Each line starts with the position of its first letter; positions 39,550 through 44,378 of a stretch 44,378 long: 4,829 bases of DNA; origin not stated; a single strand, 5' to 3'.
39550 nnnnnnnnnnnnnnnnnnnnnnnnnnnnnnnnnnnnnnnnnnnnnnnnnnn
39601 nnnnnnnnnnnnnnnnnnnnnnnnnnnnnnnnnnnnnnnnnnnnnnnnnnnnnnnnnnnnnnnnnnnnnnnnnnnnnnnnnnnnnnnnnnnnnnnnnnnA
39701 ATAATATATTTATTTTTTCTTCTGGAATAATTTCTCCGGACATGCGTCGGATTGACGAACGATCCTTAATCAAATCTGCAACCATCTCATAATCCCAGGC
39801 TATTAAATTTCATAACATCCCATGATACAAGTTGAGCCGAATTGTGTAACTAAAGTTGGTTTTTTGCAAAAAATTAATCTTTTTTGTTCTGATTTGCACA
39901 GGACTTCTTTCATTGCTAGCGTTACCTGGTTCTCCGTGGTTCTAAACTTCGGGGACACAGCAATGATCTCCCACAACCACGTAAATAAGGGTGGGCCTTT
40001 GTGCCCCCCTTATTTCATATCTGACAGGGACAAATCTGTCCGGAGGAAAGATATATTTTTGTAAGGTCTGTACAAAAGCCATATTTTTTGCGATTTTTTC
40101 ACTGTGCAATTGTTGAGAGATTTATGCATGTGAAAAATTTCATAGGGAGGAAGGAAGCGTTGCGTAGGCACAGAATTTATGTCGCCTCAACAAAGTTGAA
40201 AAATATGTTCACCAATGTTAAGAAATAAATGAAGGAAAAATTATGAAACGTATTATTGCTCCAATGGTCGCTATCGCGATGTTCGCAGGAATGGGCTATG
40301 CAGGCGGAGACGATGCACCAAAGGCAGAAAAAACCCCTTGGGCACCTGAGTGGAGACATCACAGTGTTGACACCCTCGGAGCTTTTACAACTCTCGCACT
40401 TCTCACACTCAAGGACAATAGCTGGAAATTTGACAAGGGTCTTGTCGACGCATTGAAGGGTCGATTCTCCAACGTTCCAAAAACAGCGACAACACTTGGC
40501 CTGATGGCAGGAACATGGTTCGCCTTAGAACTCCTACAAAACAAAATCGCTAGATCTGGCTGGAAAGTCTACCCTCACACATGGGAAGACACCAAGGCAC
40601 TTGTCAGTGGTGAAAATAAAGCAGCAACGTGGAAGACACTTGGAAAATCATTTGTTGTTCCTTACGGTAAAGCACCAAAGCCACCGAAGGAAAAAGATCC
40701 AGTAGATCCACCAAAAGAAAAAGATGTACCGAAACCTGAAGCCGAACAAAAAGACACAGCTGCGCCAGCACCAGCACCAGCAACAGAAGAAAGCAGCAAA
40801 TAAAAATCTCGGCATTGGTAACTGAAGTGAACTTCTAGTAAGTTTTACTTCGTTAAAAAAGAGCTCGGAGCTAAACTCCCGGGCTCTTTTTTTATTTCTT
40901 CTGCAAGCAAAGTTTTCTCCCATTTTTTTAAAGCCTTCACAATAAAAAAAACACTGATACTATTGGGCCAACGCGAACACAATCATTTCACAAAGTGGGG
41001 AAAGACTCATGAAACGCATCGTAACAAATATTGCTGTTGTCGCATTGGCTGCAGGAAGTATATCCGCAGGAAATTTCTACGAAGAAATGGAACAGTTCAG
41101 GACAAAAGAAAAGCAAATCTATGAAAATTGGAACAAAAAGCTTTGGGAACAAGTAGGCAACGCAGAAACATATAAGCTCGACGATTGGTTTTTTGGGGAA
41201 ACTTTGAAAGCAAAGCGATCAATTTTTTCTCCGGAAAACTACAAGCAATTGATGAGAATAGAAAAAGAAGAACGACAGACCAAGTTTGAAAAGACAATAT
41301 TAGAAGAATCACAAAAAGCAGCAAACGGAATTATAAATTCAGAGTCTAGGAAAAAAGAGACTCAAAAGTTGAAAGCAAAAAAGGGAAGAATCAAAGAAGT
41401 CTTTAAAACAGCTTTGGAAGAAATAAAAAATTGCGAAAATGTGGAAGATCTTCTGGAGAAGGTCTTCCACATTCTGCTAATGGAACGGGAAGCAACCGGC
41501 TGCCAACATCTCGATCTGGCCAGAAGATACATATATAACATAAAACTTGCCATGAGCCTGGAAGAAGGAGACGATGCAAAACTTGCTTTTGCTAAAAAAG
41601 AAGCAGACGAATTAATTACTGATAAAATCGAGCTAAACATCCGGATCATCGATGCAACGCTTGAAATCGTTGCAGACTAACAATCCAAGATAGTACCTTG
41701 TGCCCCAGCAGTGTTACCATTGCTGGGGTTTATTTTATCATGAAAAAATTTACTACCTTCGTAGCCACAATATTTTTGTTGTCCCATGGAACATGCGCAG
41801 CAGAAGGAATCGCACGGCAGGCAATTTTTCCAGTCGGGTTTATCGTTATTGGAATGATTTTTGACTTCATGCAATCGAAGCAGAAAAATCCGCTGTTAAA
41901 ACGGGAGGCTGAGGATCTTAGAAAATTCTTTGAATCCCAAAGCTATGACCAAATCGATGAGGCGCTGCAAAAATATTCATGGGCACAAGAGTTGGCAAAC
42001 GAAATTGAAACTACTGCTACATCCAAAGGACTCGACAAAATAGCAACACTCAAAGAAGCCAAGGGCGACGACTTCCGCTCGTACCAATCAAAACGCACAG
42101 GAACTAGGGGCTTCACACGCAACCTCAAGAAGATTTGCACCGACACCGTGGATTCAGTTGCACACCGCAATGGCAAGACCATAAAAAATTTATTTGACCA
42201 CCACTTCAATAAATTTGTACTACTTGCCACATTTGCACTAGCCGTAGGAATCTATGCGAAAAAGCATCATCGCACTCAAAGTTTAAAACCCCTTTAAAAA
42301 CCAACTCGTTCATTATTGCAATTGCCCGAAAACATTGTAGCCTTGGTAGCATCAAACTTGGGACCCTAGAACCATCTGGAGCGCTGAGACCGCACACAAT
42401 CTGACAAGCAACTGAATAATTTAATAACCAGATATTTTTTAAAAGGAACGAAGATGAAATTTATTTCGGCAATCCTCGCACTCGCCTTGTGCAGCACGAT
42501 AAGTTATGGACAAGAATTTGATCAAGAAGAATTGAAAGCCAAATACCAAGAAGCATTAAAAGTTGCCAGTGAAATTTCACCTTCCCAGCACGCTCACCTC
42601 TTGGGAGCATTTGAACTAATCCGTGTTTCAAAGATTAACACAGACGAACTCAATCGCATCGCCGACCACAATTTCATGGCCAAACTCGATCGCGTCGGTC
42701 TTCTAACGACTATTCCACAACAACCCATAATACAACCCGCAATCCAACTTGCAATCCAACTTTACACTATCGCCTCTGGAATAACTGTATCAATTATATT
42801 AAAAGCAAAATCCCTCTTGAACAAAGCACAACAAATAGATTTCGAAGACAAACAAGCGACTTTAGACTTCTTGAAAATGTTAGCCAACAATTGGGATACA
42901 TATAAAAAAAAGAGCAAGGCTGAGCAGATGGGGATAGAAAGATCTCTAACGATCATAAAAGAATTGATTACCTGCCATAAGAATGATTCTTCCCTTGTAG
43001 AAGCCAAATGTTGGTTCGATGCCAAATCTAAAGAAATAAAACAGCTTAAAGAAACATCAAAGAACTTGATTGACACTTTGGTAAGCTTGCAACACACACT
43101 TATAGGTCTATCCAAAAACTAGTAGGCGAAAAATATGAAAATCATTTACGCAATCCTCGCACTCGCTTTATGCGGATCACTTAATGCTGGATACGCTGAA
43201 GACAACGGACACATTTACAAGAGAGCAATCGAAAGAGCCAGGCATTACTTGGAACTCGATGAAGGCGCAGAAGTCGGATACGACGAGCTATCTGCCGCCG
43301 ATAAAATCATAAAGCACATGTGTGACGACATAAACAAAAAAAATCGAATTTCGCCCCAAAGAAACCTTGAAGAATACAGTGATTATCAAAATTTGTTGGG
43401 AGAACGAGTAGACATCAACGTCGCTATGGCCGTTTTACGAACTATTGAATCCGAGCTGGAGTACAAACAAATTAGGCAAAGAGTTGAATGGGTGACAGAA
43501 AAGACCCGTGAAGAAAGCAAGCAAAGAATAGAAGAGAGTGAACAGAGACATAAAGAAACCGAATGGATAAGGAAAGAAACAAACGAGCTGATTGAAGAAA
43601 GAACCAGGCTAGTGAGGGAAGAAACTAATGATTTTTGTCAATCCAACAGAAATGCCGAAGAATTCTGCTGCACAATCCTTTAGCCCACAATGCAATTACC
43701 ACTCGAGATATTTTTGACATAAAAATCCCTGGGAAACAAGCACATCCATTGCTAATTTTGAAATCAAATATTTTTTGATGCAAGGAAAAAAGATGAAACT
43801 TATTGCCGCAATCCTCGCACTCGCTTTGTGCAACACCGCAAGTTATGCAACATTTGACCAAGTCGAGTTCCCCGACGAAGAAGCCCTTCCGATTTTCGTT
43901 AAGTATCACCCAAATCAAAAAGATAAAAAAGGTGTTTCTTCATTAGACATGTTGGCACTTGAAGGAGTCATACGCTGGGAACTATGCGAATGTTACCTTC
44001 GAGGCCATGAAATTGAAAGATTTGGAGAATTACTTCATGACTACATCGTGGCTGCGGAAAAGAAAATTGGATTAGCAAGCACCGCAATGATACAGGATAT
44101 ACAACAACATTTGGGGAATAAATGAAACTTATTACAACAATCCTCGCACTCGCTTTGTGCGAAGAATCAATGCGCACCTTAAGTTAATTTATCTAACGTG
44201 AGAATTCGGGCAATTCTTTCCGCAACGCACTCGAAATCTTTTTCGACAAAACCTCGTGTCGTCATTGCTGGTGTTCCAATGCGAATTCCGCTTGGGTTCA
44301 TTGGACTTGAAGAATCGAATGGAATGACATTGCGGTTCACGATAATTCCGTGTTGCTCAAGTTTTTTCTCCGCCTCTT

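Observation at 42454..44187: A nucleotide-conserved signal-peptide cassette fused to mature regions with no obvious similarity, ending in a truncated copy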

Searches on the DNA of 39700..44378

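Call 66: search_rna_families(source=window, start=39700, end=44378, threshold=evalue, max_evalue=1)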
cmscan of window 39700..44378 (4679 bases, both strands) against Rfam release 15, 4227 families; matches with E-value up to 1: 4.
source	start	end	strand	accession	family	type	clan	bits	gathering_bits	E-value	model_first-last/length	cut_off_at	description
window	40830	40897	+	RF01065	23S-methyl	Cis-reg;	-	27.6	50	0.24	1-102/102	no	23S methyl RNA motif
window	40853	40965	-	RF02449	ncr1015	Gene; sRNA;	-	27.2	60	0.85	1-121/121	no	Bacillus sRNA ncr1015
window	40838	40893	+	RF00506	Thr_leader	Cis-reg; leader;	-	23.9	55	0.26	1-118/118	no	Threonine operon leader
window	40854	40934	-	RF00506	Thr_leader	Cis-reg; leader;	-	22.2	55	0.69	1-118/118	no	Threonine operon leader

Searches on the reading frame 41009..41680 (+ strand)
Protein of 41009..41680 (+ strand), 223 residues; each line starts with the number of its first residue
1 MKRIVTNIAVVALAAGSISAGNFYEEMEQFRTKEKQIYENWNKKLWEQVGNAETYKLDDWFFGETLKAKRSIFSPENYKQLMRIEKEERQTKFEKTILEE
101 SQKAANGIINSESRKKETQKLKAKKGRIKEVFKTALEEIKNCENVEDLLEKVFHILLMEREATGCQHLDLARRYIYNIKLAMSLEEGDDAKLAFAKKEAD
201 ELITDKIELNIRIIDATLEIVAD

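Call 9: search_protein_families(library=pfam, proteins=[window:41009-41680:+], max_evalue=1)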
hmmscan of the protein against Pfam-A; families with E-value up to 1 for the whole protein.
window:41009-41680:+ (223 aa): 2 families
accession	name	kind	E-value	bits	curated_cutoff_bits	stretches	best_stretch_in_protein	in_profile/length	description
PF18114.7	Suv3_N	-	0.057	14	24.2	1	84-159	8-84/116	Suv3 helical N-terminal domain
PF23655.1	LYRM_2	-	0.063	13.5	27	1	118-152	29-62/70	LYR motif containing domain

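Call 10: search_protein_families(library=ncbifam, proteins=[window:41009-41680:+], max_evalue=1)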
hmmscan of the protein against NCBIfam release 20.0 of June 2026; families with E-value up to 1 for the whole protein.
window:41009-41680:+ (223 aa): 2 families
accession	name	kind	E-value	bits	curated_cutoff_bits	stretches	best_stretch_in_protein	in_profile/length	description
NF038196.1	ferrodoxin_EFR1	subfamily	0.043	13.8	75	1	65-138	101-176/242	EFR1 family ferrodoxin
NF043011.1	CytC7_Geobact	equivalog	0.13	12.8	120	0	1-22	1-22/89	cytochrome c7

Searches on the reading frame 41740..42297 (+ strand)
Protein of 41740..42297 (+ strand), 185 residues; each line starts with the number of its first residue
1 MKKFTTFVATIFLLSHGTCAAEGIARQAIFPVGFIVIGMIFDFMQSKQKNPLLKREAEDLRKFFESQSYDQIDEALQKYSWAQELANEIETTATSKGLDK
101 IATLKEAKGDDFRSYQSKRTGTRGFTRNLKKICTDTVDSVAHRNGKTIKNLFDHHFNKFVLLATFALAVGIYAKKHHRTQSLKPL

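Call 9: search_protein_families(library=pfam, proteins=[window:41740-42297:+], max_evalue=1)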
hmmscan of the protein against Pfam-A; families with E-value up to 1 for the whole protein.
window:41740-42297:+ (185 aa): 0 families

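Call 10: search_protein_families(library=ncbifam, proteins=[window:41740-42297:+], max_evalue=1)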
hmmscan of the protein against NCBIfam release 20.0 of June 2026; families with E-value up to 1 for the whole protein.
window:41740-42297:+ (185 aa): 1 family
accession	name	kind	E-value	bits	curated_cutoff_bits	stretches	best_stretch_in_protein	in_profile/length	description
NF051483.1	PA0613_fam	equivalog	0.0083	16.4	100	1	71-119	4-49/119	PA0613 family protein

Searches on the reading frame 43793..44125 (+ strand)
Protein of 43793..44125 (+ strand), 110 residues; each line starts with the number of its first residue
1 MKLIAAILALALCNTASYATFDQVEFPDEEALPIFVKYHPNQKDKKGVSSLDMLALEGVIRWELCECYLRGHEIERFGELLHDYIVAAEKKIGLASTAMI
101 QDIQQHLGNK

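Call 9: search_protein_families(library=pfam, proteins=[window:43793-44125:+], max_evalue=1)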
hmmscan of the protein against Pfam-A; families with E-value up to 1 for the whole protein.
window:43793-44125:+ (110 aa): 0 families

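Call 10: search_protein_families(library=ncbifam, proteins=[window:43793-44125:+], max_evalue=1)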
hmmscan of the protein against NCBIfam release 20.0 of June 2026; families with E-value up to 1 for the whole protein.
window:43793-44125:+ (110 aa): 0 families

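Call 49: find_homologous_proteins(query=window:43793-44125:+, max_evalue=0.01)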
Query window:43793-44125:+ (110 aa): 1 proteins with E <= 0.01 among 1 candidates.
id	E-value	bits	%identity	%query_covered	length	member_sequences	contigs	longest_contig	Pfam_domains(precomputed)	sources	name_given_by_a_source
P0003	7.9e-67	240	100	100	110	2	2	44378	-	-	-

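Call 57: predict_structure(protein=window:43793-44122:+)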
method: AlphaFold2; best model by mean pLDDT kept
length: 110 residues; sequences in the alignment: 1
mean_pLDDT: 43.0   pTM: 0.28
mean pLDDT of the five models: 43.0, 42.8, 42.0, 41.8, 40.3
residues with pLDDT >= 90: 0; 70-90: 0; 50-70: 29; < 50: 81
segments of 3 or more residues with pLDDT < 50: 1-55, 65-67, 91-110
pLDDT, mean of each block of 10 residues (from residue 1): 34 35 38 37 41 47 50 54 55 43 39
secondary structure, 60 per line:
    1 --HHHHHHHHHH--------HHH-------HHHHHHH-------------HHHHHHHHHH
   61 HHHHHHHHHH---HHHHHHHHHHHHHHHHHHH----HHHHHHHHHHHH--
elements in order: H3-12 H31-37 H51-70 H74-92 H97-108
